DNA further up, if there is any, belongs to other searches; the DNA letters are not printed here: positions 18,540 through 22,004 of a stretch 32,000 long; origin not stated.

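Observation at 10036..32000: Large hybrid NRPS-PKS assembly line whose terminal gene is one 5,983-aa protein with 18 recognisable domains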

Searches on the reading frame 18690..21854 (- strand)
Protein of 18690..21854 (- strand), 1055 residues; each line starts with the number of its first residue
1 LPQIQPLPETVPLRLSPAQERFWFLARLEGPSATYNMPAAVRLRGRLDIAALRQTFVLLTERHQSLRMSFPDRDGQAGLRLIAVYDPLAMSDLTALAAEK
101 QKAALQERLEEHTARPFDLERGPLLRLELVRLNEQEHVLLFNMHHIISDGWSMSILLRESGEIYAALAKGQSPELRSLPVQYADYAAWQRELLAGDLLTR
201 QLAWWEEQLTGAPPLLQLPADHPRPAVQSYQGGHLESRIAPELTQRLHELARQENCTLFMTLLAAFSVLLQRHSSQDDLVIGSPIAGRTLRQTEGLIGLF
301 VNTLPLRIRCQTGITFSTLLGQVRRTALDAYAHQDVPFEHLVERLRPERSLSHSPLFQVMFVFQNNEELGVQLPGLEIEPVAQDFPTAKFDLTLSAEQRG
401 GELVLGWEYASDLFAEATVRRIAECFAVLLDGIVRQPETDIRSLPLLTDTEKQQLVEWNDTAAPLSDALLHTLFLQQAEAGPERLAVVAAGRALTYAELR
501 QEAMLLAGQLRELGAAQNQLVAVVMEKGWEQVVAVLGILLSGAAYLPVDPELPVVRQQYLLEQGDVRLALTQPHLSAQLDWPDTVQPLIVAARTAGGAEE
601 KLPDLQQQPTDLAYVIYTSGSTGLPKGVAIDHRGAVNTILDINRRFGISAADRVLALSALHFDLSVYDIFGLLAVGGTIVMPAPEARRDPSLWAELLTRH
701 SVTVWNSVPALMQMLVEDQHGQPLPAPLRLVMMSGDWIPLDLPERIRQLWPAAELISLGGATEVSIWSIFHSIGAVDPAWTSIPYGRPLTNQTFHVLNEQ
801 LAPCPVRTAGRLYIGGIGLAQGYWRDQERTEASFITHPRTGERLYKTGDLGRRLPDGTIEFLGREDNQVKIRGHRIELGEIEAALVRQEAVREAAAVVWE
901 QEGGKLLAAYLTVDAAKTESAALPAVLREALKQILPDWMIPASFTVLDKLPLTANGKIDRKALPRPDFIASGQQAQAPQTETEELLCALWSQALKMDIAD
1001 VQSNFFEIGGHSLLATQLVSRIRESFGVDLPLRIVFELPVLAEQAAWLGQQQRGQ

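Call 47: search_protein_families(library=pfam, proteins=[window:18690-21854:-], max_evalue=0.00001)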
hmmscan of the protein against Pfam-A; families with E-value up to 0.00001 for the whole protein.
window:18690-21854:- (1055 aa): 4 families
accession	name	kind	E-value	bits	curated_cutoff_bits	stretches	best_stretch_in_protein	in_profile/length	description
PF00668.25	Condensation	-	1e-119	400.7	30.6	1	14-456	6-456/456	Condensation domain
PF00501.34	AMP-binding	-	1.6e-82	277.8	29.9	1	476-824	3-384/384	AMP-binding enzyme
PF00550.31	PP-binding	-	7.4e-17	61.8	20.8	1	985-1048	2-67/67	Phosphopantetheine attachment site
PF13193.12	AMP-binding_C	-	2.2e-12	48.1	24.5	1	880-957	1-76/76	AMP-binding enzyme C-terminal domain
